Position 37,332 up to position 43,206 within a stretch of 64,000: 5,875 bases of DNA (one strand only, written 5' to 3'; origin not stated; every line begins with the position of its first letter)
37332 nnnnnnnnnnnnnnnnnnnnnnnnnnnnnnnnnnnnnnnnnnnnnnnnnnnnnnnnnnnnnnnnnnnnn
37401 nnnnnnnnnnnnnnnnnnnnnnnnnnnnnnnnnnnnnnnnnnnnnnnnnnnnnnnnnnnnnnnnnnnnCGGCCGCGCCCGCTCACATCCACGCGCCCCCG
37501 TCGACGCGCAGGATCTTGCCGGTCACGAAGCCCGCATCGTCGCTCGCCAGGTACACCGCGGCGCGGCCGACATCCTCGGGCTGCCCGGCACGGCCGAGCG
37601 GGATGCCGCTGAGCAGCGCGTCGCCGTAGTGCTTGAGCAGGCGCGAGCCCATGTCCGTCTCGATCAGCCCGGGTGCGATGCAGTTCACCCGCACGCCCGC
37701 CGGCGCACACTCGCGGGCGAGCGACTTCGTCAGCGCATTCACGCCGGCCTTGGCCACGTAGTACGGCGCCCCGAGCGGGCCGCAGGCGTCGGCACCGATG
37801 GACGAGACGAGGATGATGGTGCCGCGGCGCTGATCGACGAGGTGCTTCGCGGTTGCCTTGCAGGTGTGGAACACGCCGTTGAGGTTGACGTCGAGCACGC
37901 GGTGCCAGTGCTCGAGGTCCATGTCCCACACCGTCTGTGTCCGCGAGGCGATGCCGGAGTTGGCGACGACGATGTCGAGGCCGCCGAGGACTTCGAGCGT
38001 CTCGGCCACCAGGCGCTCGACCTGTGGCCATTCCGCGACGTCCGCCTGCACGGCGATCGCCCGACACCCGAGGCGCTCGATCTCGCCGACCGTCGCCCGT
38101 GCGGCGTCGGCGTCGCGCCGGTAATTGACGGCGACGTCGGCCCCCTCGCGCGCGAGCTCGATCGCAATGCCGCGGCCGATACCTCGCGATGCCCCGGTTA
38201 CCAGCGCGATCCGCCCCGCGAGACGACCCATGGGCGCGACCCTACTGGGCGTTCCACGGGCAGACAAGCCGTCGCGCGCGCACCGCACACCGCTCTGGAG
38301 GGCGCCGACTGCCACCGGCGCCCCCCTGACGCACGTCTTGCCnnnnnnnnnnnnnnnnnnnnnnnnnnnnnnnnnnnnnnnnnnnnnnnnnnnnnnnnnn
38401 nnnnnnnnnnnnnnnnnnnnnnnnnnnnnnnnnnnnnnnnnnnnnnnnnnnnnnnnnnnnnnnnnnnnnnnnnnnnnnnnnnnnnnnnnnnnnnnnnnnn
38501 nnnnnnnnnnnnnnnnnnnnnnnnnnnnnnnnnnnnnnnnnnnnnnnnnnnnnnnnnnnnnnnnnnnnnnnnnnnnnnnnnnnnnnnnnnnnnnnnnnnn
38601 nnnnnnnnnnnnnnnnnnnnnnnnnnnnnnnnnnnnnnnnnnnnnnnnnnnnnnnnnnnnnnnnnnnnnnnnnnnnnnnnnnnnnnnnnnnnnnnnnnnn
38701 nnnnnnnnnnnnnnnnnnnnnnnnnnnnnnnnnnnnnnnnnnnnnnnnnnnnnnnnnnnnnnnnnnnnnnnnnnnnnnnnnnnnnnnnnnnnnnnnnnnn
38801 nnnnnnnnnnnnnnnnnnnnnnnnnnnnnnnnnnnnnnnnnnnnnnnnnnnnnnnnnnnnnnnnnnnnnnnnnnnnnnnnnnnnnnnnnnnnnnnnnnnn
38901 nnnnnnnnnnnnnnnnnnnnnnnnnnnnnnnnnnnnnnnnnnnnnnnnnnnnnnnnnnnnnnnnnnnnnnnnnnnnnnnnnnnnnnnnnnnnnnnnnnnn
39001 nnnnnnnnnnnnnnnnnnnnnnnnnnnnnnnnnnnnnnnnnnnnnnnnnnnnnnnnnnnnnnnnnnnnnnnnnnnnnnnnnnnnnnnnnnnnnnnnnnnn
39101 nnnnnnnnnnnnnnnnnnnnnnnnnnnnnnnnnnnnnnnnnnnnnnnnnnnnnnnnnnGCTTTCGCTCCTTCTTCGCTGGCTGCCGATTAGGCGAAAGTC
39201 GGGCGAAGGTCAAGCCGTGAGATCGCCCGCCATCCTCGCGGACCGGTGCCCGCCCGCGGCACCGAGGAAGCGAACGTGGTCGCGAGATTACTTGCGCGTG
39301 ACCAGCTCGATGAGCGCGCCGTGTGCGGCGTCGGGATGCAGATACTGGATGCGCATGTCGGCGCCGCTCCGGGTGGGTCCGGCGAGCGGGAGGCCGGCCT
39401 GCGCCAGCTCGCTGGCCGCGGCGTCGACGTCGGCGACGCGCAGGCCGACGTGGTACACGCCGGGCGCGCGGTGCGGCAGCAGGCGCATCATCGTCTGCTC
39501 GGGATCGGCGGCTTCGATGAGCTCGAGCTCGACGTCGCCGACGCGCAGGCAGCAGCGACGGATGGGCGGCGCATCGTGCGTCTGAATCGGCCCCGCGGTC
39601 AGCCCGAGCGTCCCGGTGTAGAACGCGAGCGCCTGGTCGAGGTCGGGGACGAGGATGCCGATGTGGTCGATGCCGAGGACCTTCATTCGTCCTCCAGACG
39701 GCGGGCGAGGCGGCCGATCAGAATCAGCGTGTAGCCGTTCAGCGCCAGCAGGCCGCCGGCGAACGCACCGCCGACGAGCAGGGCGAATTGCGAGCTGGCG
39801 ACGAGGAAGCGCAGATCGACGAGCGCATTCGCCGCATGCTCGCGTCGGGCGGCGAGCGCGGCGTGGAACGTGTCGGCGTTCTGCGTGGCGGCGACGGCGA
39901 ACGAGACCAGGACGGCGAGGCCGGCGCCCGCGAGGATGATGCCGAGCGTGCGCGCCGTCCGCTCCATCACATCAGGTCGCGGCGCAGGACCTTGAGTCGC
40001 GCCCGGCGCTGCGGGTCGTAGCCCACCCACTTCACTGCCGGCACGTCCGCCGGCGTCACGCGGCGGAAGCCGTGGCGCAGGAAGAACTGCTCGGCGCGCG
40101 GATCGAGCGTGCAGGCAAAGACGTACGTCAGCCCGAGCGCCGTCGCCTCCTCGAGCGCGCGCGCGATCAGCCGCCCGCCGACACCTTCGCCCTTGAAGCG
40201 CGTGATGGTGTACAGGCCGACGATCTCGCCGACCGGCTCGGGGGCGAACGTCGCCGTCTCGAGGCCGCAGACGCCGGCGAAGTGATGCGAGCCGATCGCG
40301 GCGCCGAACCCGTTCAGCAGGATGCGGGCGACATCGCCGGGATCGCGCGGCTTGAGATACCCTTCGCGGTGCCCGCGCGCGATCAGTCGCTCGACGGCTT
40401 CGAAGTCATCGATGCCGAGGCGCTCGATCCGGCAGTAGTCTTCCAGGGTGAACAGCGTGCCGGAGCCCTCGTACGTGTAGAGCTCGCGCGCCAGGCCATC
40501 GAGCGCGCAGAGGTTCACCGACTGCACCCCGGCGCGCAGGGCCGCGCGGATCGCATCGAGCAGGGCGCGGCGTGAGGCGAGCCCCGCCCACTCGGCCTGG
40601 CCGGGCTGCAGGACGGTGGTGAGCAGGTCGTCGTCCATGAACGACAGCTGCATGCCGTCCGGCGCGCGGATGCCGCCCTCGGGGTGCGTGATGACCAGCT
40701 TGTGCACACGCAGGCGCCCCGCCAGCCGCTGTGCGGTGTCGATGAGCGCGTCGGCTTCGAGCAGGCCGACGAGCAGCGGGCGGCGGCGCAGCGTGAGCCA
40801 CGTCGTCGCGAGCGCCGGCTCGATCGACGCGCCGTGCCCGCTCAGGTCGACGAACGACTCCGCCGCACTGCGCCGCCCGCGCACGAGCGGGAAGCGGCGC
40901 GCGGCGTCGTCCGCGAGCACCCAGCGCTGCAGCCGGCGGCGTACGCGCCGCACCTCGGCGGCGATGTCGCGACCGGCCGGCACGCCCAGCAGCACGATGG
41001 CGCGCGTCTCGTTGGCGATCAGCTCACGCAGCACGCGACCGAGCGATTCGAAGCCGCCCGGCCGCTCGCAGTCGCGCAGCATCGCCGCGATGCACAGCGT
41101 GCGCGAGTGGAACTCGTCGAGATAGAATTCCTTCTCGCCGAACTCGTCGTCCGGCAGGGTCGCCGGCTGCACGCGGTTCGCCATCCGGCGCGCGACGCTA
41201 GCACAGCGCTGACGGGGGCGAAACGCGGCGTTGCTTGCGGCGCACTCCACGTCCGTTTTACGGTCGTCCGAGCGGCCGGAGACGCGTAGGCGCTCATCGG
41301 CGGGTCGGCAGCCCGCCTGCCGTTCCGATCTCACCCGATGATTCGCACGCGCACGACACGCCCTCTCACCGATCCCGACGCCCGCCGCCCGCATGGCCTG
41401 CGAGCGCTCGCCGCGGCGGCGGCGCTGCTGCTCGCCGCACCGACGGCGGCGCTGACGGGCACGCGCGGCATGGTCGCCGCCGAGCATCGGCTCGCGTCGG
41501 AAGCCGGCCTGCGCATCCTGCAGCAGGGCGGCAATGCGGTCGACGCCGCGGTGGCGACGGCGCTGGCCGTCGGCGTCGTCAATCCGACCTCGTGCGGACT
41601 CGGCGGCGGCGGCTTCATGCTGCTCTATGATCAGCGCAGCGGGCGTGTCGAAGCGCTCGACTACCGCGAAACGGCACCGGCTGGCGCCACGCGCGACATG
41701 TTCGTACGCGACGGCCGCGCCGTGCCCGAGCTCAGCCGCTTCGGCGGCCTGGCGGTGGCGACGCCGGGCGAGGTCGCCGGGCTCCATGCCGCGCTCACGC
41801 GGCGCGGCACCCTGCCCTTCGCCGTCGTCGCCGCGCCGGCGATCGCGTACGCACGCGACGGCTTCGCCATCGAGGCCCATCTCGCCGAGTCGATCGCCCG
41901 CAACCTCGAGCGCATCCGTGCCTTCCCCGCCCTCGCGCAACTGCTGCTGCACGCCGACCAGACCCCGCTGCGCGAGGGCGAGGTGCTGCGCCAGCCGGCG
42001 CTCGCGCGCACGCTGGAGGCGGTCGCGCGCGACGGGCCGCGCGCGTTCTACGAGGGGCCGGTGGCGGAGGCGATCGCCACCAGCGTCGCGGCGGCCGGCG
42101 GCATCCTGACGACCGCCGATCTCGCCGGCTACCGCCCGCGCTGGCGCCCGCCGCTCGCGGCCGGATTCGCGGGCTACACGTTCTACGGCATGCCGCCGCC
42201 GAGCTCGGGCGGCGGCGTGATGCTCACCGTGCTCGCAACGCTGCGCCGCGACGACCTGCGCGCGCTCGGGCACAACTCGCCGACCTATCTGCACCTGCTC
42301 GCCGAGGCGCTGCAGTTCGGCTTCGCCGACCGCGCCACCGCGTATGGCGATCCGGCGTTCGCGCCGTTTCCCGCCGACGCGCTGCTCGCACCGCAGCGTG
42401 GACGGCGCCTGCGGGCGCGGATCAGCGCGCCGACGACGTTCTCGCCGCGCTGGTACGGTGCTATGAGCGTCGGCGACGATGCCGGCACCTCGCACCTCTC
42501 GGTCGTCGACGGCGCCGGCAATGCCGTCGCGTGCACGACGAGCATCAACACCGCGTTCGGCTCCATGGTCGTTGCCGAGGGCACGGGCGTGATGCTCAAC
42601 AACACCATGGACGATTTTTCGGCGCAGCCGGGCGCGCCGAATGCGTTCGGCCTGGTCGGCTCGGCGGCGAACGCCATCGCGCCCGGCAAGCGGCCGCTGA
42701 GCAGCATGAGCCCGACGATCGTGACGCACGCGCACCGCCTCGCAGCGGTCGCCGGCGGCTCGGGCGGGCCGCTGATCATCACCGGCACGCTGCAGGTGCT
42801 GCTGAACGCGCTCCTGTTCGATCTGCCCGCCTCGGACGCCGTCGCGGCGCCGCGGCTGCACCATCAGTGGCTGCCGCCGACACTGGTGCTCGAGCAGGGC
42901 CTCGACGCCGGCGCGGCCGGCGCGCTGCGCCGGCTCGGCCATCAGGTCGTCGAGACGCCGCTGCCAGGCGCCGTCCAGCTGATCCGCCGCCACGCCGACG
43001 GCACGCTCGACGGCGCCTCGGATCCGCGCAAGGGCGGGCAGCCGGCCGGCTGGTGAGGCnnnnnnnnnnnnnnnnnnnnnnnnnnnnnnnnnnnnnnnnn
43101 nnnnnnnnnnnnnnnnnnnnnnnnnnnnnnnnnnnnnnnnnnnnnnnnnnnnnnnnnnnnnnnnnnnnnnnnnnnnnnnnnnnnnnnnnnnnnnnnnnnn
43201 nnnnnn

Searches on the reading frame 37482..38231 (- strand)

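Call 19: search_protein_families(library=pfam, proteins=[window:37482-38231:-], max_evalue=0.0001)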
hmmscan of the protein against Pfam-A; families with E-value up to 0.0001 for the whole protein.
window:37482-38231:- (249 aa): 4 families
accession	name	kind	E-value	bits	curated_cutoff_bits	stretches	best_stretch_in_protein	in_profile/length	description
PF13561.12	adh_short_C2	-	4.1e-67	226.6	27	1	13-246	1-234/236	Enoyl-(Acyl carrier protein) reductase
PF00106.31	adh_short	-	6.7e-56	189.3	26.6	1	8-199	2-191/195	short chain dehydrogenase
PF08659.16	KR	-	9.9e-16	58.6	22.6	1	10-185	4-173/180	KR domain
PF23441.1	SDR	-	1.4e-06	28.3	27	1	85-248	91-256/258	SDR-like rossmann domain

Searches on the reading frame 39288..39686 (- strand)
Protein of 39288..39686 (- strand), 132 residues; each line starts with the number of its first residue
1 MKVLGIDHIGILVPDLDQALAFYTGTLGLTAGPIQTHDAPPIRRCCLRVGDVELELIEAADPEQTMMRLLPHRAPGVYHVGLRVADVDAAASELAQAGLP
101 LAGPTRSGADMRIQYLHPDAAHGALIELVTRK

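Call 19: search_protein_families(library=pfam, proteins=[window:39288-39686:-], max_evalue=0.0001)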
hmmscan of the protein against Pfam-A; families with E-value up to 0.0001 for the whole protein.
window:39288-39686:- (132 aa): 3 families
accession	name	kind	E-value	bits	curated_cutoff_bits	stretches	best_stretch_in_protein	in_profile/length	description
PF13669.12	Glyoxalase_4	-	2.2e-19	70.2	27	1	7-114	1-108/109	Glyoxalase/Bleomycin resistance protein/Dioxygenase superfamily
PF00903.31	Glyoxalase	-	5.6e-13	49.8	20.6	1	5-114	1-109/121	Glyoxalase/Bleomycin resistance protein/Dioxygenase superfamily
PF13468.12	Glyoxalase_3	-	4.9e-10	40.2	25.1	1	6-119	1-121/176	Glyoxalase-like domain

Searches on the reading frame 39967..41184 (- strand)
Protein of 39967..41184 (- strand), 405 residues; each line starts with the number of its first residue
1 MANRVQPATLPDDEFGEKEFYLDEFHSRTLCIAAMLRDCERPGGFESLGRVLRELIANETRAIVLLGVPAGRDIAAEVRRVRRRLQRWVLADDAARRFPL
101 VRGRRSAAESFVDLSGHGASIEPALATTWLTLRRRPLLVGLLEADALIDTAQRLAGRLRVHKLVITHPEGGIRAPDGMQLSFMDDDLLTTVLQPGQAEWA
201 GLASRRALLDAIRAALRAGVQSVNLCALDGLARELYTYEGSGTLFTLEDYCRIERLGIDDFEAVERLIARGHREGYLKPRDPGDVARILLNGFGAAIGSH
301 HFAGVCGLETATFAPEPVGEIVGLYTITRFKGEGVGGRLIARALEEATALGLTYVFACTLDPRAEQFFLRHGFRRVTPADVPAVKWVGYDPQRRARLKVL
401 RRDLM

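Call 19: search_protein_families(library=pfam, proteins=[window:39967-41184:-], max_evalue=0.0001)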
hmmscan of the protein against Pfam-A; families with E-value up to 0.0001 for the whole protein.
window:39967-41184:- (405 aa): 2 families
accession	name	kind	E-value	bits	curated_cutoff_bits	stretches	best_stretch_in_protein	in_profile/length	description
PF00583.31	Acetyltransf_1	-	1.4e-07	32.2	20.7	1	301-373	43-116/116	Acetyltransferase (GNAT) family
PF13508.13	Acetyltransf_7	-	3e-05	24.8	27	1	304-374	16-83/84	Acetyltransferase (GNAT) domain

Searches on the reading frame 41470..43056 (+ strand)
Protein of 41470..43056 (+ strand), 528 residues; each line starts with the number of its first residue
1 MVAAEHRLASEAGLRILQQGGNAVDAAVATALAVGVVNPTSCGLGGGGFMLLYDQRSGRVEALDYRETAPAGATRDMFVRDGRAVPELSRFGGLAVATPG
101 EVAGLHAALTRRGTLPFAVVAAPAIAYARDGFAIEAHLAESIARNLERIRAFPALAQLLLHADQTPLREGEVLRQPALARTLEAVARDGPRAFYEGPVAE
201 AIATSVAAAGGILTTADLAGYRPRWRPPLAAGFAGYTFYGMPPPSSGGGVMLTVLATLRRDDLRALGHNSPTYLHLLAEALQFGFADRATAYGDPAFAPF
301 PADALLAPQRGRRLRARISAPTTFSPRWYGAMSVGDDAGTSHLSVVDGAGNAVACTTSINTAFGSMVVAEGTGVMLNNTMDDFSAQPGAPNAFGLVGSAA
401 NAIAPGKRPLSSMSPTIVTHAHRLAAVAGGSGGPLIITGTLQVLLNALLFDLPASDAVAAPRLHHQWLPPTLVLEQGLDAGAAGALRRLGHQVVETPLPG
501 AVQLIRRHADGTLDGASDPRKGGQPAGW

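Call 19: search_protein_families(library=pfam, proteins=[window:41470-43056:+], max_evalue=0.0001)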
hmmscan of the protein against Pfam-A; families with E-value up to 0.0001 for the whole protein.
window:41470-43056:+ (528 aa): 1 family
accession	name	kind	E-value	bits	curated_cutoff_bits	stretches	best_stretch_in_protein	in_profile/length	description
PF01019.26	G_glu_transpept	-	1.4e-168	562.4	27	1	15-523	2-512/512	Gamma-glutamyltranspeptidase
